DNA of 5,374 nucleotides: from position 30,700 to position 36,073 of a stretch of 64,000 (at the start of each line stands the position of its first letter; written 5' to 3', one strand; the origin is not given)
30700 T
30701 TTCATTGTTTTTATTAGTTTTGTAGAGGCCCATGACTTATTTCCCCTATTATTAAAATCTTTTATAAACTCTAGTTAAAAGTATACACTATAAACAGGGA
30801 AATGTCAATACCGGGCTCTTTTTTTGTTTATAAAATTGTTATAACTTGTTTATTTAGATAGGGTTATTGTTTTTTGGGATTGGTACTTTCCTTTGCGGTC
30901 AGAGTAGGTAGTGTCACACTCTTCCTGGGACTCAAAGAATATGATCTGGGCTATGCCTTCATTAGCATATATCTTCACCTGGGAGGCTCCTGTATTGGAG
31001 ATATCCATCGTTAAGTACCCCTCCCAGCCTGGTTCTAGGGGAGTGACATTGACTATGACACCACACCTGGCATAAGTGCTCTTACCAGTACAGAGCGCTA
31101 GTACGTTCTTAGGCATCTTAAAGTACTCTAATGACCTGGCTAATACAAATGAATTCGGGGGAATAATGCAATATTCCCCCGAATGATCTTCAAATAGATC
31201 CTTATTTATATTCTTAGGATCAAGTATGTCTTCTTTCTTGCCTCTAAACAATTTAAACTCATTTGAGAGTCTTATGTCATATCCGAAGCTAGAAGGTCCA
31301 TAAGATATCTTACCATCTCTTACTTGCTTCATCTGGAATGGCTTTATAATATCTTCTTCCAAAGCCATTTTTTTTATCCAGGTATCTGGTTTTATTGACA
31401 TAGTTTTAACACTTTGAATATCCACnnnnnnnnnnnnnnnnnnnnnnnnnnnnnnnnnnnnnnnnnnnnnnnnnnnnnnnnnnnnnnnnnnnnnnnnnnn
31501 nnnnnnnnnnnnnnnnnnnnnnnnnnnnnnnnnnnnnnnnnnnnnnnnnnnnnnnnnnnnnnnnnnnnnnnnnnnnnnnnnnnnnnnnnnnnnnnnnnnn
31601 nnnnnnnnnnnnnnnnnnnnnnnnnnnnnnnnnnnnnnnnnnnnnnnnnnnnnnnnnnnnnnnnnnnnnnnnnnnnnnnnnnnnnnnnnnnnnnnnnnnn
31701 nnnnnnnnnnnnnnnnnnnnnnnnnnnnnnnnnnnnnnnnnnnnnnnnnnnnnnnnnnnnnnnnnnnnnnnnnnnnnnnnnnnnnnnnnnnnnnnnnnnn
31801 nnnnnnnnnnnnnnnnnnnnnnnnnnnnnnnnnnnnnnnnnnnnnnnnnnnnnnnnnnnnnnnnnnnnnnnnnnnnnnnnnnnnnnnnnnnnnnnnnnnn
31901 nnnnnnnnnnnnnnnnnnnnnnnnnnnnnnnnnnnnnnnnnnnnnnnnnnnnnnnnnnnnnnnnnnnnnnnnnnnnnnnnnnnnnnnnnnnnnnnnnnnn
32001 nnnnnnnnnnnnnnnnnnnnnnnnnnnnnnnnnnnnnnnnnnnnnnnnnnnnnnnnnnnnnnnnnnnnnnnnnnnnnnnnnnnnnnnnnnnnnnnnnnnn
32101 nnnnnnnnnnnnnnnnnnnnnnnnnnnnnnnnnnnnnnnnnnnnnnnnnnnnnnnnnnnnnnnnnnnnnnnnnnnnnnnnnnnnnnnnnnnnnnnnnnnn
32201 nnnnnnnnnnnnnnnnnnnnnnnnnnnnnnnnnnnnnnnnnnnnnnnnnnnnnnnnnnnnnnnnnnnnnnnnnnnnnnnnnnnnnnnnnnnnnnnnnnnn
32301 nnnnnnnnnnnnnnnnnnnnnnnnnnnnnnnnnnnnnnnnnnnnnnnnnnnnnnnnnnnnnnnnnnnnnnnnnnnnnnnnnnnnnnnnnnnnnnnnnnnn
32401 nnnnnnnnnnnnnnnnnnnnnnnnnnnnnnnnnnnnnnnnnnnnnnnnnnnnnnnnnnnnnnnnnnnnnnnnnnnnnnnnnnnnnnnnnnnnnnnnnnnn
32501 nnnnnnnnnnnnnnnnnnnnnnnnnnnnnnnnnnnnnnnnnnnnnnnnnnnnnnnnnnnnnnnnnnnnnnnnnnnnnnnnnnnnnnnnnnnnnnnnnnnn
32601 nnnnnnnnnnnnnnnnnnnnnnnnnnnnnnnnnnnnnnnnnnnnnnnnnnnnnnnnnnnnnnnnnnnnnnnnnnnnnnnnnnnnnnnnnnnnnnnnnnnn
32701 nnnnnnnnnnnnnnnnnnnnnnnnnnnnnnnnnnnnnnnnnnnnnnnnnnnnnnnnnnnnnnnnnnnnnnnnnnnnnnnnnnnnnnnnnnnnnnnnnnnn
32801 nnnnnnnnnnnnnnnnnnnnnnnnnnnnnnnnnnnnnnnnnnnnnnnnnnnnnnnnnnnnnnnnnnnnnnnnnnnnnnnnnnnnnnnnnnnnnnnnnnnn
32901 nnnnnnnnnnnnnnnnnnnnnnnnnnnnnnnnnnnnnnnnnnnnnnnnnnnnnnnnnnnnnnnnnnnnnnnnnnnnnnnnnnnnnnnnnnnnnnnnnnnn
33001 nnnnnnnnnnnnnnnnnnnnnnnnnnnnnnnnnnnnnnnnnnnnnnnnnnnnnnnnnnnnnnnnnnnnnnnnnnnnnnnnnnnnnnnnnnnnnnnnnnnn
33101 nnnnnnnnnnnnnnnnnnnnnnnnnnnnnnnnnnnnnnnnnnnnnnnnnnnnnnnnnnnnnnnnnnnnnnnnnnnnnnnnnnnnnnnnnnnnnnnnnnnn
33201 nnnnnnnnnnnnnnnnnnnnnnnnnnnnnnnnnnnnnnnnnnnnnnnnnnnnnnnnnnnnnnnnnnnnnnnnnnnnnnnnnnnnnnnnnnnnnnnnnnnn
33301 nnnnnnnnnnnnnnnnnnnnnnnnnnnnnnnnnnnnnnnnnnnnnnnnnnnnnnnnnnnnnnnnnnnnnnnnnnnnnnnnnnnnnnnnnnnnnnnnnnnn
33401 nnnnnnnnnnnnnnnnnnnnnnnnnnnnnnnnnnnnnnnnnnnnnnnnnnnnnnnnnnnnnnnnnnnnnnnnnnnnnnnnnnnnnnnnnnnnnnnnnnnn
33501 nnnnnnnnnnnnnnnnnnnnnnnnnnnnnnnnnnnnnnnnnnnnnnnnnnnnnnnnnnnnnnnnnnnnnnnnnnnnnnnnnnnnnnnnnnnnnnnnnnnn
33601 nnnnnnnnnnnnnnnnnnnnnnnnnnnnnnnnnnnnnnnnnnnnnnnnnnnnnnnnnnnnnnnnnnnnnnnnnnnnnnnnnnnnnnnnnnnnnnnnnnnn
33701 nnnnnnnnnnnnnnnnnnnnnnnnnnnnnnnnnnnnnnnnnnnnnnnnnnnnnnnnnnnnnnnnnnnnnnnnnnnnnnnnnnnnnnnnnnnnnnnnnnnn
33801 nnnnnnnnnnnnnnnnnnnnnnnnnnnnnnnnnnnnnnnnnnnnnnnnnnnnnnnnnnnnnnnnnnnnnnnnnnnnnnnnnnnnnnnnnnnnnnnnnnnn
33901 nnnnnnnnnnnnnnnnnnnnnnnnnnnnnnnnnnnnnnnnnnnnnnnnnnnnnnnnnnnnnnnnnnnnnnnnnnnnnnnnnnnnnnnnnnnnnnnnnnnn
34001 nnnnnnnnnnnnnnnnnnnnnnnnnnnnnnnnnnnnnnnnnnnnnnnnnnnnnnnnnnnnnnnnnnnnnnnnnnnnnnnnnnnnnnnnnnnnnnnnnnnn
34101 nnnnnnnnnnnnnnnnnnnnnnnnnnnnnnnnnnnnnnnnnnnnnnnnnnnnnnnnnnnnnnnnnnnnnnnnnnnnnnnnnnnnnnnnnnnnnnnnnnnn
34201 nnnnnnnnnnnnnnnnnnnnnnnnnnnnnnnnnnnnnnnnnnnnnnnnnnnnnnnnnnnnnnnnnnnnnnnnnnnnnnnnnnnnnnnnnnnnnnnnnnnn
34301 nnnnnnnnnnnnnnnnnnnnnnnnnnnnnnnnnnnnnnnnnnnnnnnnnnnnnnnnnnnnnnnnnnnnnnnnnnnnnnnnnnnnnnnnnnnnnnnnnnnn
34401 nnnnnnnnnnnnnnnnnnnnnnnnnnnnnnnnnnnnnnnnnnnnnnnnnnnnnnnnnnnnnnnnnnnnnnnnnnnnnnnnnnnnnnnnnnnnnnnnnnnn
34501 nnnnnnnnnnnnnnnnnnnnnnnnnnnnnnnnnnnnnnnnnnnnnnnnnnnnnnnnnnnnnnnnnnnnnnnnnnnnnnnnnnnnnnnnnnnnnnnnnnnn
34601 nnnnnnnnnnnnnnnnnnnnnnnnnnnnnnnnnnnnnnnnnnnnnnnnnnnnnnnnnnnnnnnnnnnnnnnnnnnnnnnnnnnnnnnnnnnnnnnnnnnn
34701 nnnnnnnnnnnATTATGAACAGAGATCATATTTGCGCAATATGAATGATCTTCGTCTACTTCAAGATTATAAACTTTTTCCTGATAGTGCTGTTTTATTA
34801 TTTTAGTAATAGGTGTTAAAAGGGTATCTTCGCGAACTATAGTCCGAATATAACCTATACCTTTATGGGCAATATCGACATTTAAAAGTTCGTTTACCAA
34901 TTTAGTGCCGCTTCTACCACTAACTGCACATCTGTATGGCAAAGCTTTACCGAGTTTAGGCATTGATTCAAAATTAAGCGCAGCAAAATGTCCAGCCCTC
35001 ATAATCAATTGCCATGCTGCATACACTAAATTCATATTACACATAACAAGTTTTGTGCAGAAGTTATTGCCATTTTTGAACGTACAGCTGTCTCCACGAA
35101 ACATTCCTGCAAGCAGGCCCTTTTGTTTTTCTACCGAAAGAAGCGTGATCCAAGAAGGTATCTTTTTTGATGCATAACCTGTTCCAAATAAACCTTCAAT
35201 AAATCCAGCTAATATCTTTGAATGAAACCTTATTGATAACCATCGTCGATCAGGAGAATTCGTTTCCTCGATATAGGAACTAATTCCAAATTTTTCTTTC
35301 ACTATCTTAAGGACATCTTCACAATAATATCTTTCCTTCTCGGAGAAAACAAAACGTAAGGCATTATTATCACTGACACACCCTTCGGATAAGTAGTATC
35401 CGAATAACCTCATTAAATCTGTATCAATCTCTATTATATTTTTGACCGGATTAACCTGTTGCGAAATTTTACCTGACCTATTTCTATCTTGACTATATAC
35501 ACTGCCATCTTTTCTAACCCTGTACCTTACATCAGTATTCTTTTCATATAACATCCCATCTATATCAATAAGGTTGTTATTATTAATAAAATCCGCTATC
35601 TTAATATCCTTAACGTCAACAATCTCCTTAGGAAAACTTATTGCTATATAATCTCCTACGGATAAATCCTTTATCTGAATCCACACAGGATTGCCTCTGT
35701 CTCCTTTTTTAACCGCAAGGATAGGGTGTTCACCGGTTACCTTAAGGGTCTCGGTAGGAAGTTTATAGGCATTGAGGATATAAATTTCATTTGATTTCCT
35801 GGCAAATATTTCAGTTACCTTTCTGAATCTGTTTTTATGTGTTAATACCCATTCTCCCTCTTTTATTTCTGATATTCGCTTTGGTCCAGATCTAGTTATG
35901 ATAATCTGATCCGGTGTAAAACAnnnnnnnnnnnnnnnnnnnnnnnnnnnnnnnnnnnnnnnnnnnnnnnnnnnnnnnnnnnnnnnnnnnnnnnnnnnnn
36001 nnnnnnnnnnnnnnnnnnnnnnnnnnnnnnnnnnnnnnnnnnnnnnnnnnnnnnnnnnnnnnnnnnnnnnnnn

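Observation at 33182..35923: B12-dependent RNR carrying two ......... inteins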

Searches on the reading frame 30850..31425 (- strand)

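Call 81: search_protein_families(library=pfam, proteins=[window:30850-31425:-], max_evalue=0.00001)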
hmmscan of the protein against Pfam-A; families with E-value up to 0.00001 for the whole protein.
window:30850-31425:- (191 aa): 2 families
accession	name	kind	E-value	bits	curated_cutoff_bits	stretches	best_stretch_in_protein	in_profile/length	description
PF22769.1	DCD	-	5e-36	124.5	27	1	11-165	1-152/153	dCTP deaminase-like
PF00692.24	dUTPase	-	2.5e-06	27.7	22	0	84-168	22-106/129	dUTPase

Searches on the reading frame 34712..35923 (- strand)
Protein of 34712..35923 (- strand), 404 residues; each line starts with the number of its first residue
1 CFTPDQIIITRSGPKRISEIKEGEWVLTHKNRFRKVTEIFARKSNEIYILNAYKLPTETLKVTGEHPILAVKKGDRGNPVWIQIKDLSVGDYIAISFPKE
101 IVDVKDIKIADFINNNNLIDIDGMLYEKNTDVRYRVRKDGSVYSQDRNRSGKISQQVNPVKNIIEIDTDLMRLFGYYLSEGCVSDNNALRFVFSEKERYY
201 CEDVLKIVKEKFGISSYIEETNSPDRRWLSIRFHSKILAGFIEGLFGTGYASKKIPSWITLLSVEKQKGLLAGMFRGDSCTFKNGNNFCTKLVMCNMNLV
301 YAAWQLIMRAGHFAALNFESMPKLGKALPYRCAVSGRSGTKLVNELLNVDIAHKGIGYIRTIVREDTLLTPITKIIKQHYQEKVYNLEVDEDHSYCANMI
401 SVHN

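Call 5: search_protein_families(library=pfam, proteins=[window:34712-35923:-], max_evalue=1)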
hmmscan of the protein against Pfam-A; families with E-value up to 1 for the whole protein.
seq(404 aa): 7 families
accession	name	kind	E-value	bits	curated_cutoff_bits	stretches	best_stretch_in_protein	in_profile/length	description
PF14890.11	Intein_splicing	-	9e-12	45.5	35.8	1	15-404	9-155/155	Intein splicing domain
PF14528.11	LAGLIDADG_3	-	2.9e-07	31.1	22.5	1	168-224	2-58/82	LAGLIDADG-like domain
PF13403.11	Hint_2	-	1.8e-05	25.6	28.4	1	1-44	2-45/147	Hint domain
PF07591.16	PT-HINT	-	0.00042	21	27.7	1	8-109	2-102/137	Pretoxin HINT domain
PF14623.11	Vint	-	0.035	14.4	27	1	1-70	2-66/166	Hint-domain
PF01079.26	Hint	-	0.099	12.7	29.7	1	1-76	13-94/213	Hint module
PF05608.18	RTE1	-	0.19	12.2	29.4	1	376-401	101-126/149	RTE1-like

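Call 6: search_protein_families(library=ncbifam, proteins=[window:34712-35923:-], max_evalue=0.01)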
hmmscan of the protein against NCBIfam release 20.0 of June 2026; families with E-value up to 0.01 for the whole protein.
seq(404 aa): 4 families
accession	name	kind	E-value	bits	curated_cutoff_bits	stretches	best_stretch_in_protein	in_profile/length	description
NF011491.0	PRK14898.1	equivalog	5.4e-08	31.3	783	1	80-281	180-351/860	DNA-directed RNA polymerase subunit A''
TIGR01443.1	intein_Cterm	domain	3.7e-06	27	15.6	1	383-404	1-23/24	intein C-terminal splicing region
NF005852.0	PRK07773.1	equivalog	5.2e-05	21.7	780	0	30-135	436-530/886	replicative DNA helicase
NF038098.1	GyrA_w_intein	exception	5.4e-05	21.3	1850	1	169-300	238-370/1232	intein-containing DNA gyrase subunit A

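Call 7: search_solved_structures(query=window:34712-35923:-, max_evalue=1, show_alignments=2)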
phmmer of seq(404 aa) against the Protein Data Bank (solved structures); distinct sequences matched with E-value up to 1: 2.
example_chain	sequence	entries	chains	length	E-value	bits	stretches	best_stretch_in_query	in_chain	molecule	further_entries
2cw7_A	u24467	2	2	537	0.0058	18.6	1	160-285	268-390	Endonuclease PI-PkoII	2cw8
2mvf_A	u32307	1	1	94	0.84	11.5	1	57-97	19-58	Uncharacterized protein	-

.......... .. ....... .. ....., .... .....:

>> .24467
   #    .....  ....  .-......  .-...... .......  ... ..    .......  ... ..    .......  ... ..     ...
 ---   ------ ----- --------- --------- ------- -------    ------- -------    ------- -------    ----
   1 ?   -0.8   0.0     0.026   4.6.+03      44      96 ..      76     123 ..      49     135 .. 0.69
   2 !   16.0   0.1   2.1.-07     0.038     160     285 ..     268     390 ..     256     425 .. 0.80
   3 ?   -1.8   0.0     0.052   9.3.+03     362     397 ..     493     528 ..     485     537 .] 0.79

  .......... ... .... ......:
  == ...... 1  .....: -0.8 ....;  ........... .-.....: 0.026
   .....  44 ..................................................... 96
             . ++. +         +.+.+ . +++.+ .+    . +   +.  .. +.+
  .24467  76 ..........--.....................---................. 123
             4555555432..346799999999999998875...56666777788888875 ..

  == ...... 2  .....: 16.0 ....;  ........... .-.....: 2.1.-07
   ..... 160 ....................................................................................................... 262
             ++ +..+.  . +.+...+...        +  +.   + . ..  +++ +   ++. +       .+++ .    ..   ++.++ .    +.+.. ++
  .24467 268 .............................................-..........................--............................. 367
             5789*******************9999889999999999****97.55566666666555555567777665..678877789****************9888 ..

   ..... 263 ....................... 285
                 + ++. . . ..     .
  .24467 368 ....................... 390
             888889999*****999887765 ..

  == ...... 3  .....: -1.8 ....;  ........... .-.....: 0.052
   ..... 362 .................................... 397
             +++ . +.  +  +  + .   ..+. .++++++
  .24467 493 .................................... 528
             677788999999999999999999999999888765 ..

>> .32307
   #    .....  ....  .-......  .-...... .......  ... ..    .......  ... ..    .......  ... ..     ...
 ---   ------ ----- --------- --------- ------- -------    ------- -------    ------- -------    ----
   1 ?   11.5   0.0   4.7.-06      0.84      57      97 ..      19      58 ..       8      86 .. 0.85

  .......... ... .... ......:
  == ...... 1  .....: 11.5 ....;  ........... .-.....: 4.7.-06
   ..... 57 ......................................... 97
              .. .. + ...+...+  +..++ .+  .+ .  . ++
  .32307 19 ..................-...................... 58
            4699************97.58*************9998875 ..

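Call 37: predict_structure(alignment_id=A1)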
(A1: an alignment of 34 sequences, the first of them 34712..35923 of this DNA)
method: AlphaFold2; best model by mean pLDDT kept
length: 404 residues; sequences in the alignment: 34
mean_pLDDT: 89.5   pTM: 0.87
mean pLDDT of the five models: 89.5, 89.4, 89.4, 88.8, 88.1
residues with pLDDT >= 90: 274; 70-90: 98; 50-70: 32; < 50: 0
segments of 3 or more residues with pLDDT < 50: none
pLDDT, mean of each block of 10 residues (from residue 1): 97 96 97 97 97 95 97 93 97 96 93 84 85 72 62 78 96 95 90 90 96 95 80 93 92 92 94 82 72 92 95 90 85 85 77 68 92 97 97 96 95
secondary structure, 60 per line:
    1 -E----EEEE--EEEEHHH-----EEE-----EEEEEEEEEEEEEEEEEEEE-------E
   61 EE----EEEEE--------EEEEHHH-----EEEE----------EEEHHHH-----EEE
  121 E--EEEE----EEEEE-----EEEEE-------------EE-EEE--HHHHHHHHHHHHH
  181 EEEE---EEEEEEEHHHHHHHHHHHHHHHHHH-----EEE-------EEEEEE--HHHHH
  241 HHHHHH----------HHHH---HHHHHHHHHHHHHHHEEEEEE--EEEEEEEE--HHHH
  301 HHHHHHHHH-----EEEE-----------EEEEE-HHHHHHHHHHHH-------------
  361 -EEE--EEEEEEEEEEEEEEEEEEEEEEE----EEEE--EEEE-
elements in order: E7-10 E13-16 E25-27 E33-52 E60-62 E67-71 E80-83 E92-95 E106-108 H109-112 E118-121 E124-127 E132-136 E142-146 E163-165 H168-180 E181-184 E188-194 H195-212 E218-220 E228-233 H236-246 H257-260 H264-278 E279-284 E287-294 H297-309 E315-318 E330-334 H336-347 E362-364 E367-389 E394-397 E400-403

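Call 42: fold_search(model_id=the predicted structure, library=pdb)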
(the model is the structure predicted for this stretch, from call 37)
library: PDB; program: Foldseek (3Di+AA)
matches with E <= 10: 806; with E <= 0.001: 75
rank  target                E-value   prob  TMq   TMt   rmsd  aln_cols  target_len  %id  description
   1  7qss                  2.3e-22  1.00  0.65  0.61   8.9       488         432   15  Crystal structure of homing endonuclease-associated TliVMA intein (C1A) (released 2022-03-30)
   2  7qsu                  3.7e-22  1.00  0.64  0.70   8.1       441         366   16  Crystal structure of homing endonuclease-associated TliVMA intein (C1A, d333-339) (released 2022-03-30)
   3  1vde_A                9.2e-20  1.00  0.48  0.46  25.9       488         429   13  PI-SCEI, A HOMING ENDONUCLEASE WITH PROTEIN SPLICING ACTIVITY (released 1998-04-08)
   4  1ef0_A                6.6e-19  1.00  0.48  0.46  25.7       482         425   13  CRYSTAL STRUCTURE OF PI-SCEI MINIPRECURSOR (released 2000-06-07)
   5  1vde_B                1.0e-18  1.00  0.49  0.47  26.0       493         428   12  PI-SCEI, A HOMING ENDONUCLEASE WITH PROTEIN SPLICING ACTIVITY (released 1998-04-08)
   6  1jva_B                1.2e-18  1.00  0.49  0.46  23.0       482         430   12  CRYSTAL STRUCTURE OF THE VMA1-DERIVED ENDONUCLEASE BEARING THE N AND C EXTEIN PROPEPTIDES (released 2002-08-29)
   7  1jva_A                2.1e-18  1.00  0.48  0.46  23.5       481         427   13  CRYSTAL STRUCTURE OF THE VMA1-DERIVED ENDONUCLEASE BEARING THE N AND C EXTEIN PROPEPTIDES (released 2002-08-29)
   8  2cw7                  4.8e-18  1.00  0.61  0.47  10.8       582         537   13  Crystal structure of intein homing endonuclease II (released 2006-04-18)
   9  1um2_B                4.8e-18  1.00  0.49  0.47  23.7       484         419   12  Crystal Structure of the Vma1-Derived Endonuclease with the Ligated Extein Segment (released 2004-09-22)
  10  7qst                  3.5e-17  1.00  0.54  0.60   7.6       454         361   13  Crystal structure of homing endonuclease-associated PhoVMA intein (C1A) (released 2022-03-30)
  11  1lws_A                5.8e-17  1.00  0.46  0.44  25.5       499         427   12  Crystal structure of the intein homing endonuclease PI-SceI bound to its recognition sequence (released 2002-09-27)
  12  1dfa                  1.2e-16  1.00  0.44  0.44  25.4       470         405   13  CRYSTAL STRUCTURE OF PI-SCEI IN C2 SPACE GROUP (released 1999-12-08)
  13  1um2_A                3.3e-16  1.00  0.48  0.47  23.3       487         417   13  Crystal Structure of the Vma1-Derived Endonuclease with the Ligated Extein Segment (released 2004-09-22)
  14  1lwt_A                7.1e-16  1.00  0.46  0.42  23.9       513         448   13  Crystal structure of the intein homing endonuclease PI-SceI bound to its substrate DNA (Ca2+ free) (released 2002-09-27)
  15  1ef0_B                1.1e-15  1.00  0.47  0.48  25.1       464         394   12  CRYSTAL STRUCTURE OF PI-SCEI MINIPRECURSOR (released 2000-06-07)
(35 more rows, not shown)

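Call 61: find_homologous_proteins(query=window:34712-35923:-, max_evalue=0.00001)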
Query window:34712-35923:- (404 aa): 29 proteins with E <= 0.00001 among 2796 candidates.
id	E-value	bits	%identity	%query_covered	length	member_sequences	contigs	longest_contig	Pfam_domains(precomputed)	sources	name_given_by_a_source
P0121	9.3e-156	537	58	100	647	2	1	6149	PF02867.21,PF00317.27,PF14528.12,PF13403.12,PF14890.12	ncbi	ncbi:MAG: ribonucleotide reductase N-terminal alpha domain-containing protein, partial [Candidatus O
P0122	7.5e-126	438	50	100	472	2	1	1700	PF02867.21,PF14528.12,PF13403.12,PF14890.12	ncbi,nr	ncbi:MAG TPA: hypothetical protein ENN78_01150, partial [Candidatus Omnitrophica bacterium]|nr:hypot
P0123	5.6e-110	386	86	49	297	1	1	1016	PF00317.27,PF01079.26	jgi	jgi:ribonucleotide reductase alpha subunit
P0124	5.2e-106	373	65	62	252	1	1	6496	PF14528.12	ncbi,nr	ncbi:MAG: LAGLIDADG family homing endonuclease, partial [Candidatus Omnitrophota bacterium]|nr:LAGLI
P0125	4.8e-92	327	58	60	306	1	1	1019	PF00317.27,PF14528.12,PF13403.12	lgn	-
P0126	5.4e-89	317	46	87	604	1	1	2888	PF00317.27,PF03477.22,PF14528.12,PF13403.12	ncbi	ncbi:MAG: ATP cone domain-containing protein, partial [Nanoarchaeota archaeon]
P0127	9.0e-89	316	47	85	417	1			PF02867.21,PF14528.12,PF14890.12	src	-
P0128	1.2e-42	164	33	100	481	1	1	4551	PF07591.16,PF00317.27,PF14528.12,PF13403.12,PF14890.12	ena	-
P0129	5.3e-40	155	29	100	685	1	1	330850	PF00317.27,PF03477.22,PF14890.12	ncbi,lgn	-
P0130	1.1e-31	128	28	100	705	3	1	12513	PF04321.24,PF16363.12,PF02719.22,PF01073.26,PF07993.19,PF14528.12,PF01370.28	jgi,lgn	-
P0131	7.2e-30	122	26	100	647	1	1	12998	PF14528.12,PF14890.12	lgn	-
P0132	2.4e-29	120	28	100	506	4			PF14528.12,PF01592.22,PF14890.12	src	-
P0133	1.2e-23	102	27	100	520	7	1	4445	PF14528.12,PF01592.22,PF14890.12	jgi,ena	-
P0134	2.5e-16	78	27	100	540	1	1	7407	PF14697.12,PF00037.33,PF13484.12,PF14528.12,PF12838.13,PF13237.12,PF13183.12,PF13187.12,PF13403.12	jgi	jgi:formate hydrogenlyase subunit 6/NADH:ubiquinone oxidoreductase subunit I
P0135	3.3e-15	74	26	99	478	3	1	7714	PF14528.12,PF14890.12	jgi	jgi:intein/homing endonuclease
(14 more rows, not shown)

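Call 82: find_related_loci(query=window:34712-35923:-, collection=genome_contigs, flank=2500)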
Query window:34712-35923:- (404 aa) in genome_contigs; peptide patterns used: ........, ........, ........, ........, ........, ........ (x = any residue, [..] = any of these).
244 stretches matched a pattern; 3 encode a relative of the query (tblastn E <= 1e-3); 3 distinct loci.
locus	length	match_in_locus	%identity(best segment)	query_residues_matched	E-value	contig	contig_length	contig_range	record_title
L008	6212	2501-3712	82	1-404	0e+0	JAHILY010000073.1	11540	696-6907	MAG: Candidatus Omnitrophota bacterium isolate KR13_N2.mb.45 KR13_N2.mb.45_k141_221357, whole genome shotgun sequence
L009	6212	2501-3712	81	1-404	0e+0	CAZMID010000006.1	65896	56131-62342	MAG TPA_asm: uncultured Planctomycetia bacterium isolate SRP200020_co1_60 genome assembly, contig: NODE_515_length_65896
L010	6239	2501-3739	29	1-404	2e-38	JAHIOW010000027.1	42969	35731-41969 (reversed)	MAG: Candidatus Omnitrophota bacterium isolate KR13_S3.mb.28 KR13_S3.mb.28_k141_210722, whole genome shotgun sequence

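Call 83: find_related_loci(query=window:34712-35923:-, collection=viral_contigs, flank=2500)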
Query window:34712-35923:- (404 aa) in viral_contigs; peptide patterns used: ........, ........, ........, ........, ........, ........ (x = any residue, [..] = any of these).
21 stretches matched a pattern; 2 encode a relative of the query (tblastn E <= 1e-3); 2 distinct loci.
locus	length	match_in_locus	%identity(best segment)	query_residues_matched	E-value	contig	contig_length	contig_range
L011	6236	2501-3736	22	1-404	3e-19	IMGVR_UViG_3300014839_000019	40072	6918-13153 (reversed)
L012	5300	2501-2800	25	1-99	6e-5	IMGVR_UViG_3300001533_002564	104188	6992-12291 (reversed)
